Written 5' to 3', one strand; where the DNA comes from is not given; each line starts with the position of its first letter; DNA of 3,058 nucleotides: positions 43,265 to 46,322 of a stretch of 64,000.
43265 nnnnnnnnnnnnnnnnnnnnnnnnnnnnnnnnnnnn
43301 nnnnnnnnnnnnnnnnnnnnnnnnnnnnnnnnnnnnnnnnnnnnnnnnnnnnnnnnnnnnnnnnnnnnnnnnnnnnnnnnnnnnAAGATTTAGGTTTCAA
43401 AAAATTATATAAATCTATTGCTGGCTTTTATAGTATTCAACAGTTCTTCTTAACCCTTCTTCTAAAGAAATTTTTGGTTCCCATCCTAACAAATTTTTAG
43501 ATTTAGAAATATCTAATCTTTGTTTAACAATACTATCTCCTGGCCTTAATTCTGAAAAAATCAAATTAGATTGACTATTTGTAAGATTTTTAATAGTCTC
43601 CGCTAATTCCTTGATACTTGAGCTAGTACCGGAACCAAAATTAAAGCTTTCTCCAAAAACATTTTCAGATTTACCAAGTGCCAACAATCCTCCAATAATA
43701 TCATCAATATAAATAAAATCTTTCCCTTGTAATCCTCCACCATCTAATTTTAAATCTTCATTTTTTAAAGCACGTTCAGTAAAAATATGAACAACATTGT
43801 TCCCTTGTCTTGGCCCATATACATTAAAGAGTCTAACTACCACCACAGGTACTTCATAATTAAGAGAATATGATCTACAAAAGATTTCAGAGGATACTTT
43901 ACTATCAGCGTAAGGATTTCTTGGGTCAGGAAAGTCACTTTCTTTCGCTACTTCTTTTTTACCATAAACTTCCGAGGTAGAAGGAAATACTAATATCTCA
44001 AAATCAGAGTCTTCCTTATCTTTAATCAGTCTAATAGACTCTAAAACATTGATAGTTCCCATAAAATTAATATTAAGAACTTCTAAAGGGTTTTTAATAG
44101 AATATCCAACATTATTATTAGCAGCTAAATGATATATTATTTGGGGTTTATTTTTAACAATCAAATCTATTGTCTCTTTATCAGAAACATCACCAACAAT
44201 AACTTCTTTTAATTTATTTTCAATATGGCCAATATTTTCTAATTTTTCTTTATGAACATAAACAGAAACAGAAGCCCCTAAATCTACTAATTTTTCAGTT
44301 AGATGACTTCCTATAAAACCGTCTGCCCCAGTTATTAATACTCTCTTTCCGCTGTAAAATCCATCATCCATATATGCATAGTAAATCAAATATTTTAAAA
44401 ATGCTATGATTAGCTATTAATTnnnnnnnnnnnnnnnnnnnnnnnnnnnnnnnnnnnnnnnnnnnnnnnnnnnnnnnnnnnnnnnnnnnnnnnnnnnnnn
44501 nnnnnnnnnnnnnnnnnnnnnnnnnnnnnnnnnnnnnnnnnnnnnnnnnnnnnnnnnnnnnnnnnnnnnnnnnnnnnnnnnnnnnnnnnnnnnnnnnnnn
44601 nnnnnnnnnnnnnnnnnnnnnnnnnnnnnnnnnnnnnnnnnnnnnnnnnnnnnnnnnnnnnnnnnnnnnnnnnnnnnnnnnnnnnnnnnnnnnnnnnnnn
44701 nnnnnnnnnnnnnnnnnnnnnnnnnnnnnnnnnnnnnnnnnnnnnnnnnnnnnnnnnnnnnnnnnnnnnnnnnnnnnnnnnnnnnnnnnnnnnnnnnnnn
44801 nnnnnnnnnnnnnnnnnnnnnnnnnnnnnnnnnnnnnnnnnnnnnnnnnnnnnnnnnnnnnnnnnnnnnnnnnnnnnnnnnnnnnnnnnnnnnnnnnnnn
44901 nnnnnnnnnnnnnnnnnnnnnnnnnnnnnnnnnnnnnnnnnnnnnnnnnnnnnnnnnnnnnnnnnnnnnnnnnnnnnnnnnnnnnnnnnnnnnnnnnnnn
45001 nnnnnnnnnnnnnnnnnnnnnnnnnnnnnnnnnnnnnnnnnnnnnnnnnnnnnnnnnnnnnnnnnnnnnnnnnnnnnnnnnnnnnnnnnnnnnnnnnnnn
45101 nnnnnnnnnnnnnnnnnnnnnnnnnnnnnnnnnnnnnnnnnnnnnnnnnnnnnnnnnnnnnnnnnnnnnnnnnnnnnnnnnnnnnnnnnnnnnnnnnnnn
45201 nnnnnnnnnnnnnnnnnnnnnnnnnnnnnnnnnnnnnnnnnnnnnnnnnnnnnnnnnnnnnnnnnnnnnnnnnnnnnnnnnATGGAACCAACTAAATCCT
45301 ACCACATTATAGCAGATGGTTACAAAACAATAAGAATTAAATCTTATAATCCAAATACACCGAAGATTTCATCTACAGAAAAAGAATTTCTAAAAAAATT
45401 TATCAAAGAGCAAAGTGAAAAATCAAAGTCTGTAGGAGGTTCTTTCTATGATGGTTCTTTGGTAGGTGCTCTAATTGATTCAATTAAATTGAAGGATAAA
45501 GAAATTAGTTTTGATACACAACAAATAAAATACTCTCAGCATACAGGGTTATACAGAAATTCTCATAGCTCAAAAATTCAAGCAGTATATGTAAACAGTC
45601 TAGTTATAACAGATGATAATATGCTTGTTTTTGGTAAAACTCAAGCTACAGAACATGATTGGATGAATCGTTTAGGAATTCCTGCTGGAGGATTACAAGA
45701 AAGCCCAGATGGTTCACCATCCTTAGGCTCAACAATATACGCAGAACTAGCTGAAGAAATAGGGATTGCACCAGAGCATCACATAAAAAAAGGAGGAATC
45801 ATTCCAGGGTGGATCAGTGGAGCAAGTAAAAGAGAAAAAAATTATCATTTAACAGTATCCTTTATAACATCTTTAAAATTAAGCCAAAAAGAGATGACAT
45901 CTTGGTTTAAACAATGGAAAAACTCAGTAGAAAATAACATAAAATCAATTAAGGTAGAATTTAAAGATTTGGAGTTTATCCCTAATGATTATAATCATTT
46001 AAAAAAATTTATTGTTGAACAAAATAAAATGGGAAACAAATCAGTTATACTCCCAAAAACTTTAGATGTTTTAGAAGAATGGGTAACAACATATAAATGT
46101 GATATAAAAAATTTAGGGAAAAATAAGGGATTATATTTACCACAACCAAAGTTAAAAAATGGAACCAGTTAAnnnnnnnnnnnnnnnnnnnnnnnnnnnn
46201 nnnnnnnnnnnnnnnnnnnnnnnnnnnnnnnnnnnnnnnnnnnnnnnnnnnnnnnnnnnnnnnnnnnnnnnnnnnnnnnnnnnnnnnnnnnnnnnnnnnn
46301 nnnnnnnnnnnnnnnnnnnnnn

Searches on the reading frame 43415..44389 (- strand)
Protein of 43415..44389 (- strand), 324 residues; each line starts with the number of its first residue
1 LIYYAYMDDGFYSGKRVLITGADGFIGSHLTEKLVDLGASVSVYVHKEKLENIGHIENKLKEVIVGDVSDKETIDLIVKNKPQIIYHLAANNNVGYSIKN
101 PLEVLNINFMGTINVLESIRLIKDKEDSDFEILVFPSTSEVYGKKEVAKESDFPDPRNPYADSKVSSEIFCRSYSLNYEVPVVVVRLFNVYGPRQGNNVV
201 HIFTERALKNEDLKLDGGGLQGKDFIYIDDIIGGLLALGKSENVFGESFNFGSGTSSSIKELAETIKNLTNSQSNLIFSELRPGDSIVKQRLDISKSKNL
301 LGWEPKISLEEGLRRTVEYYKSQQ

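Call 68: search_protein_families(library=ncbifam, proteins=[window:43415-44389:-], max_evalue=0.00001)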
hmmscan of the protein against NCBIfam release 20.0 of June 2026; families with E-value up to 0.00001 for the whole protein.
window:43415-44389:- (324 aa): 29 families (the best 25 are shown)
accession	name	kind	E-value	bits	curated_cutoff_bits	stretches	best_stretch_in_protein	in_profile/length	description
TIGR04180.1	EDH_00030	hypoth_equivalog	6.5e-54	183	475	1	17-307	1-296/297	NAD-dependent 4,6-dehydratase LegB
TIGR01181.1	dTDP_gluc_dehyt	equivalog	1.9e-49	168.5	365.1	1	16-323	1-314/321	dTDP-glucose 4,6-dehydratase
TIGR01179.1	galE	equivalog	2.2e-37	128.6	262.3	1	16-321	1-326/332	UDP-glucose 4-epimerase GalE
TIGR02622.1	CDP_4_6_dhtase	equivalog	1.3e-35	123.2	278.45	2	11-178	1-172/352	CDP-glucose 4,6-dehydratase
NF007582.0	PRK10217.1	equivalog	3.2e-29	102.1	698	1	15-322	2-333/355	dTDP-glucose 4,6-dehydratase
NF007490.0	PRK10084.1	subfamily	1.1e-28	100.3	649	1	16-323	2-337/361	dTDP-glucose 4,6-dehydratase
NF011728.1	PRK15181.1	equivalog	2.8e-26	92.4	760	1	13-321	14-338/348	Vi polysaccharide biosynthesis UDP-N-acetylglucosaminuronic acid C-4 epimerase TviC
NF008872.0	PRK11908.1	equivalog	9.1e-26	90.7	294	1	15-272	2-273/349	bifunctional UDP-4-keto-pentose/UDP-xylose synthase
TIGR02197.1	heptose_epim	equivalog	2.5e-25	89.3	274.6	1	17-322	1-315/316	ADP-glyceromanno-heptose 6-epimerase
TIGR01472.1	gmd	equivalog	2.6e-20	72.9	415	1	16-209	2-204/342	GDP-mannose 4,6-dehydratase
NF007956.0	PRK10675.1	subfamily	3.2e-19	69.2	394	1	16-193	2-183/338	UDP-glucose 4-epimerase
NF005998.1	PRK08125.1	equivalog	7.5e-18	64.2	777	1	15-320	316-649/649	bifunctional UDP-4-amino-4-deoxy-L-arabinose formyltransferase/UDP-glucuronic acid oxidase ArnA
NF047922.1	GDPFucSynFcl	equivalog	8.7e-18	64.8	500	1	14-322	2-303/308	GDP-L-fucose synthase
TIGR01214.1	rmlD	equivalog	3.1e-16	59.3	224.05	1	16-214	1-174/285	dTDP-4-dehydrorhamnose reductase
TIGR03466.1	HpnA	hypoth_equivalog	5e-15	55.2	367.65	1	16-186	2-166/327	hopanoid-associated sugar epimerase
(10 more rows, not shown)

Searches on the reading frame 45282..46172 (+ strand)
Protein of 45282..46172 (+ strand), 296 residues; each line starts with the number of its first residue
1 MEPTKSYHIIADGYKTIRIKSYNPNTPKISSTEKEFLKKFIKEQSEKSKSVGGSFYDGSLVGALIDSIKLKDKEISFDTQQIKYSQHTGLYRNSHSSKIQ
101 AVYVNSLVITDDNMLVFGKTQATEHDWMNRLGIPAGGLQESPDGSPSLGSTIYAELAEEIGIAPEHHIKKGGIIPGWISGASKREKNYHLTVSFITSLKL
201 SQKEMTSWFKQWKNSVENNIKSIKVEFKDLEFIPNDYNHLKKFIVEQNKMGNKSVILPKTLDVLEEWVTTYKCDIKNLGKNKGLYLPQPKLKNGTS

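Call 31: search_protein_families(library=pfam, proteins=[window:45282-46172:+], max_evalue=0.01)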
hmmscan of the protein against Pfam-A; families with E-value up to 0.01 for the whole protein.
window:45282-46172:+ (296 aa): 0 families

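Call 83: search_protein_families(library=pfam, proteins=[window:45282-46172:+], max_evalue=1)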
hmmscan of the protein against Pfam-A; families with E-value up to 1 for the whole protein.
window:45282-46172:+ (296 aa): 4 families
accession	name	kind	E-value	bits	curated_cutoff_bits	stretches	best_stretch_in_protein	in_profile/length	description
PF08074.17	CHDCT2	-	0.017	15.6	27.7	1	216-278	87-146/146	CHDCT2 (NUC038) domain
PF04799.18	Fzo_mitofusin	-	0.05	13.5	27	1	202-265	96-156/161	fzo-like conserved region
PF00293.34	NUDIX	-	0.06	13.8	21.1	1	107-206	8-88/134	NUDIX domain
PF06337.17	DUSP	-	0.5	11.3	29.3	1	206-259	9-55/77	DUSP domain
